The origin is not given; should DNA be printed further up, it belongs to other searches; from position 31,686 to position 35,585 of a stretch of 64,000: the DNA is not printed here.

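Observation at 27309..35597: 8.3-kb gene encoding a 2762-aa protein made almost only of TPR repeats, divergent from the ribosomal superoperon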

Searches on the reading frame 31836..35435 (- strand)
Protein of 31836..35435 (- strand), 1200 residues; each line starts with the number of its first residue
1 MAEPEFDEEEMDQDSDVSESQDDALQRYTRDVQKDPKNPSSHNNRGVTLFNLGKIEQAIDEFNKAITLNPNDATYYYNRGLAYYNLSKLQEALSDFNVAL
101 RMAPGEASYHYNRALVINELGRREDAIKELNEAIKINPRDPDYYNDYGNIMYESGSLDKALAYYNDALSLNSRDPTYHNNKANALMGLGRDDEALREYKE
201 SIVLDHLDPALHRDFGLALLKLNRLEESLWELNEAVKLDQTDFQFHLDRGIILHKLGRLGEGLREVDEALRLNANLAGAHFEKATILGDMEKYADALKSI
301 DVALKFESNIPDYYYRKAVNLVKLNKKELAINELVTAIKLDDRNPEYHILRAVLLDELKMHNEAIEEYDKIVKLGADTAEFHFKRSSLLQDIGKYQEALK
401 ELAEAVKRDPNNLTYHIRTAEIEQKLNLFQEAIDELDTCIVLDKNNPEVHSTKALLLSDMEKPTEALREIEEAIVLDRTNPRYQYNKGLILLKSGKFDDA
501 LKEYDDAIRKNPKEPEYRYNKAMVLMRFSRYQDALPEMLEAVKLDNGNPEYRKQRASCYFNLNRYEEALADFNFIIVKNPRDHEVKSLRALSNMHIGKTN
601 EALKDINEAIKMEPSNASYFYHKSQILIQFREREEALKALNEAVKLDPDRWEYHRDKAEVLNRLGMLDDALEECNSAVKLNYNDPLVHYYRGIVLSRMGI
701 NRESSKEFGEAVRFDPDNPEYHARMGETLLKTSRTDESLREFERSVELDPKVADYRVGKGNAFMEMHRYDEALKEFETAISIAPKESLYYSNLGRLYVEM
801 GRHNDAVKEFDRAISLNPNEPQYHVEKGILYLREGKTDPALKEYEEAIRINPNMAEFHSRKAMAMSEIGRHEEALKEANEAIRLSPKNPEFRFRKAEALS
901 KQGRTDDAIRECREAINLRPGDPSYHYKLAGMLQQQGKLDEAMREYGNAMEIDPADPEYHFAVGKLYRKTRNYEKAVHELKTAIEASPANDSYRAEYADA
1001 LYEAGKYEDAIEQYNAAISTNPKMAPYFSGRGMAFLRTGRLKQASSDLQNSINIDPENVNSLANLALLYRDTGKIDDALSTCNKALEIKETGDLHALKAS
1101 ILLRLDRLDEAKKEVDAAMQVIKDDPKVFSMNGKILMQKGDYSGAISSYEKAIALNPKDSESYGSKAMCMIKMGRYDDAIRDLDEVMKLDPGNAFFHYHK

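Call 50: search_protein_representatives(protein=window:31836-35435:-)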
Query: 1200 residues. Proteins with E-value up to 0.001 (for the whole library): 507042; up to 1e-10: 189496; up to 1e-30: 15090. The best 150 are listed.
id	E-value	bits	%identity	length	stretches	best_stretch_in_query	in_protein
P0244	6.2e-196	670.3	29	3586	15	601-856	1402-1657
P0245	1.2e-157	543.6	23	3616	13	418-982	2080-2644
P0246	3.7e-133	462.4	28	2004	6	734-1023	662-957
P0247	1.3e-131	457.3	29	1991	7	721-1066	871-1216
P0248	4.8e-128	445.5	29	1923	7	759-1052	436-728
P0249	7.2e-127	441.6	27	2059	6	604-1090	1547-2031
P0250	6.7e-126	438.4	32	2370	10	601-887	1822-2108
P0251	3.4e-122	426.2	28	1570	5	713-1024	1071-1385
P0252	1.4e-121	424.1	24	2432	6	454-1186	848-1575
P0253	1.5e-121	424.0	27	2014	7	742-1058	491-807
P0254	2.1e-118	413.6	31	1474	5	703-957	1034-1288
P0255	5.9e-117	408.8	34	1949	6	28-330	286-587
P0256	6.4e-116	405.4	26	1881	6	610-985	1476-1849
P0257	7.8e-115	401.8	23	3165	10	694-1055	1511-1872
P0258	3.8e-113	396.2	23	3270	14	629-1193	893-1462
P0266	4.1e-108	379.5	23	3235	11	486-1180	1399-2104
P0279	2.9e-101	356.9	24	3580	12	20-861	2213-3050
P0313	3.5e-91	323.4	27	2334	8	758-1079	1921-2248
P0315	4.9e-91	323.0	26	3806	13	495-1027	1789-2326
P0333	5.4e-89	316.2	22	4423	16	792-1193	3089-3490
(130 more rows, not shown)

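Call 53: search_protein_families(library=pfam, proteins=[P0244, P0313, P0245], max_evalue=0.00001)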
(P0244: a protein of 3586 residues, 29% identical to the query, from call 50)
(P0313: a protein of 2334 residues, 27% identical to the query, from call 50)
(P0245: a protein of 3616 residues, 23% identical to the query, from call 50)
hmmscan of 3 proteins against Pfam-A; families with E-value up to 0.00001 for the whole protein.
P0244 (3586 aa): 24 families
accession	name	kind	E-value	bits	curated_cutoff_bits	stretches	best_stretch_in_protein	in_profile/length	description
PF00515.34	TPR_1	-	0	999.7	27.8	13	259-292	1-34/34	Tetratricopeptide repeat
PF07719.23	TPR_2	-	2.1e-267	842.1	27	4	259-292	1-34/34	Tetratricopeptide repeat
PF13414.12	TPR_11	-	7.6e-228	736.5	26.8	10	1052-1089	1-38/42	TPR repeat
PF13181.12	TPR_8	-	2.6e-221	697.8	25.7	1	259-292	1-34/34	Tetratricopeptide repeat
PF13432.12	TPR_16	-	1e-156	508.9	32.7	12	437-501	1-65/65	Tetratricopeptide repeat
PF13431.12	TPR_17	-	1.3e-144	459.1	24.4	0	1477-1506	4-33/34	Tetratricopeptide repeat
PF13424.12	TPR_12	-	3.4e-139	453.8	30.1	5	2964-3024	6-74/77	Tetratricopeptide repeat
PF13371.12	TPR_9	-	2.8e-135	441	35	5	2470-2527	4-61/73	Tetratricopeptide repeat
PF13428.12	TPR_14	-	1.2e-115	366.1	23.5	0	3447-3487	2-42/44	Tetratricopeptide repeat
PF14559.12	TPR_19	-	1.9e-104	342.5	25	1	2871-2931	5-64/68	Tetratricopeptide repeat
PF00069.31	Pkinase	-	6.6e-58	196.6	31.7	2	715-980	10-254/263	Protein kinase domain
PF23914.1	TPR_CcmH_CycH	-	4.4e-44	150.5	42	1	2485-2592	40-150/158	Cytochrome c-type biogenesis protein H TPR domain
PF07714.23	PK_Tyr_Ser-Thr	-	6.6e-40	137.5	23.1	2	715-978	10-249/258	Protein tyrosine and serine/threonine kinase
PF13174.12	TPR_6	-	1.3e-39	132.6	26.3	0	468-499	1-32/33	Tetratricopeptide repeat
PF13176.12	TPR_7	-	8e-37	122.6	27.9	0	3251-3277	5-31/36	Tetratricopeptide repeat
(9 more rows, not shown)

P0313 (2334 aa): 36 families (the best 25 are shown)
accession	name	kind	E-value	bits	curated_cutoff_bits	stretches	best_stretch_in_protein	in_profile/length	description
PF00515.34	TPR_1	-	0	977.5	27.8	17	1916-1949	1-34/34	Tetratricopeptide repeat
PF07719.23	TPR_2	-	3.9e-268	844.4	27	10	2196-2227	3-34/34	Tetratricopeptide repeat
PF13181.12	TPR_8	-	1.3e-246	776.6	25.7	3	2267-2298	3-34/34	Tetratricopeptide repeat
PF13414.12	TPR_11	-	1.5e-234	758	26.8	22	2201-2242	1-42/42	TPR repeat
PF13424.12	TPR_12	-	6.6e-214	693.2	30.1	21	1704-1769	4-74/77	Tetratricopeptide repeat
PF13431.12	TPR_17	-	5.4e-183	578.8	24.4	4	944-975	1-32/34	Tetratricopeptide repeat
PF13176.12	TPR_7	-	8.9e-161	509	27.9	0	2021-2053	2-34/36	Tetratricopeptide repeat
PF13432.12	TPR_16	-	4e-151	491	32.7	11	928-988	3-63/65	Tetratricopeptide repeat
PF13428.12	TPR_14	-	1.1e-142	449.6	23.5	1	924-964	3-43/44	Tetratricopeptide repeat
PF13374.12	TPR_10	-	1e-100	327.7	27.5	0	1811-1839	5-33/42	Tetratricopeptide repeat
PF23914.1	TPR_CcmH_CycH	-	4.2e-99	329.3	42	1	1048-1160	40-149/158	Cytochrome c-type biogenesis protein H TPR domain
PF14559.12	TPR_19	-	6.3e-93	305.6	25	2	934-993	3-62/68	Tetratricopeptide repeat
PF13174.12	TPR_6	-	6.1e-89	287.2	26.3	0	2200-2226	6-32/33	Tetratricopeptide repeat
PF13371.12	TPR_9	-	4.9e-58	193.5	35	0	1566-1628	1-63/73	Tetratricopeptide repeat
PF25063.1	ARM_TT21_C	-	1.4e-51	175.7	35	0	1846-1950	96-198/209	Tetratricopeptide repeat protein 21 C-terminal ARM domain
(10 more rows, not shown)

P0245 (3616 aa): 28 families (the best 25 are shown)
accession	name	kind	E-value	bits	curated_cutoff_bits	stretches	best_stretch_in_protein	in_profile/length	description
PF07719.23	TPR_2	-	7.8e-196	618.8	27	0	3440-3469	5-34/34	Tetratricopeptide repeat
PF00515.34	TPR_1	-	1.1e-178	573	27.8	1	3505-3537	2-34/34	Tetratricopeptide repeat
PF13371.12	TPR_9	-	5.9e-162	526.5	35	3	452-513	6-67/73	Tetratricopeptide repeat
PF13432.12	TPR_16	-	5.7e-155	503.3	32.7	1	411-472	1-62/65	Tetratricopeptide repeat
PF14559.12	TPR_19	-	1.6e-129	422.8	25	1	3312-3376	3-67/68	Tetratricopeptide repeat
PF13428.12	TPR_14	-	2.8e-122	386.6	23.5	0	1567-1607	3-43/44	Tetratricopeptide repeat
PF13181.12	TPR_8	-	1.6e-111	355.6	25.7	0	2382-2414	2-34/34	Tetratricopeptide repeat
PF13414.12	TPR_11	-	3.1e-105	344.1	26.8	1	3478-3518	2-42/42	TPR repeat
PF23914.1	TPR_CcmH_CycH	-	3.1e-84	281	42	0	3306-3395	56-148/158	Cytochrome c-type biogenesis protein H TPR domain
PF13431.12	TPR_17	-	3.5e-70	226.9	24.4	0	90-120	2-32/34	Tetratricopeptide repeat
PF12895.13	ANAPC3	-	2.6e-52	175.5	27.2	0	188-258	8-77/82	Anaphase-promoting complex, cyclosome, subunit 3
PF13174.12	TPR_6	-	2.6e-51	169.2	26.3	0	1326-1357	1-32/33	Tetratricopeptide repeat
PF13424.12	TPR_12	-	3.9e-44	149.2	30.1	0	3442-3501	9-76/77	Tetratricopeptide repeat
PF25062.1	ARM_TT21_N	-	3.3e-43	148.4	40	1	380-485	107-212/222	Tetratricopeptide repeat protein 21 N-terminal ARM repeat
PF24575.1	TPR_Slam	-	5.6e-31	107.5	35.2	0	675-732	43-100/104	Surface lipoprotein assembly modifier, N-terminal TPR repeats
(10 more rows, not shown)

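Call 55: list_cluster_members(proteins=[P0245, P0258, P0266, P0279, P0333, P0009, P0017, P0107, P0100, P0315])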
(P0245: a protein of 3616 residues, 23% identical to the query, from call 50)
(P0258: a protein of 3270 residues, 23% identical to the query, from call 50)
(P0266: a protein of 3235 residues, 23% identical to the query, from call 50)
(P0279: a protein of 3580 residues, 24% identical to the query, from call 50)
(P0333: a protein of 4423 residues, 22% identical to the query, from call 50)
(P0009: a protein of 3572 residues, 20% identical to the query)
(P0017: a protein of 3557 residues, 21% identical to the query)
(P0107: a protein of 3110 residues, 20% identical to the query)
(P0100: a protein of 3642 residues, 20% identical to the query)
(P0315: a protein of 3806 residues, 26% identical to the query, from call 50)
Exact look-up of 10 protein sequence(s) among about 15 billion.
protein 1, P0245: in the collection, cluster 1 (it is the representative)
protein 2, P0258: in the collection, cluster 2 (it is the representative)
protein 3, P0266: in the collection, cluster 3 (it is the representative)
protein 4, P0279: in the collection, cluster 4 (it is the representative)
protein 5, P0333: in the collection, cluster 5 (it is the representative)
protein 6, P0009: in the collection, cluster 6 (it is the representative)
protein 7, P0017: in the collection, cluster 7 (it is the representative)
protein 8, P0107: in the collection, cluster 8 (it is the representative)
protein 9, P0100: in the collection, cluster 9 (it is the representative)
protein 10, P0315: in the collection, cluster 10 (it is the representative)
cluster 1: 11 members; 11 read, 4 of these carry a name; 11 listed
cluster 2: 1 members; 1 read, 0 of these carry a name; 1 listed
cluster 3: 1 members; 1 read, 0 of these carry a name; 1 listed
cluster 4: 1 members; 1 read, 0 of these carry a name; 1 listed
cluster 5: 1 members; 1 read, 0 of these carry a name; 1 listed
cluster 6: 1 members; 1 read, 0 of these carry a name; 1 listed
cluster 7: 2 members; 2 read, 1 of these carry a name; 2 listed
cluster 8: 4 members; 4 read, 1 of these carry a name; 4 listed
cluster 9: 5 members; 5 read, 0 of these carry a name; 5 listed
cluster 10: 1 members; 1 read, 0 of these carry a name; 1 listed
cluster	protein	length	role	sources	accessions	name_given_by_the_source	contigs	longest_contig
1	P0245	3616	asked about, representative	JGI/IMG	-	-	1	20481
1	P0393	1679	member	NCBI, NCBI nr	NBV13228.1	MAG: tetratricopeptide repeat protein, partial [Sphingobacteriia bacterium] | tetratricopeptide repeat protein [Sphingobacteriia bacterium]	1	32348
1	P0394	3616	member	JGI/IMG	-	tetratricopeptide (TPR) repeat protein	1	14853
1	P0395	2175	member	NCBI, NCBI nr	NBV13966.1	MAG: hypothetical protein EBS07_07860, partial [Sphingobacteriia bacterium] | hypothetical protein [Sphingobacteriia bacterium]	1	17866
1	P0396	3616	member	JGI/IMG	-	tetratricopeptide (TPR) repeat protein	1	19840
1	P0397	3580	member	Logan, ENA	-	-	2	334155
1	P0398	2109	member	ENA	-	-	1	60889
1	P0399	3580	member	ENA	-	-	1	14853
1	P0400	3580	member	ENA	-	-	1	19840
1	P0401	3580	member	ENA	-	-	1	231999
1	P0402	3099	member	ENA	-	-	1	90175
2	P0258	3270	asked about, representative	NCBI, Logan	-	-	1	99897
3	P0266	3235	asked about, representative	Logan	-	-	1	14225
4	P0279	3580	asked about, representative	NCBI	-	-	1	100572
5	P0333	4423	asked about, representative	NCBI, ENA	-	-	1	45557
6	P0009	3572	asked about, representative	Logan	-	-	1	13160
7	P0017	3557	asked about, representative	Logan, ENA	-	-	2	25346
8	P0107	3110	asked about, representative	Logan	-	-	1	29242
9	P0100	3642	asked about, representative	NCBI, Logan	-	-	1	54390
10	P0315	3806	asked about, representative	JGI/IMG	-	-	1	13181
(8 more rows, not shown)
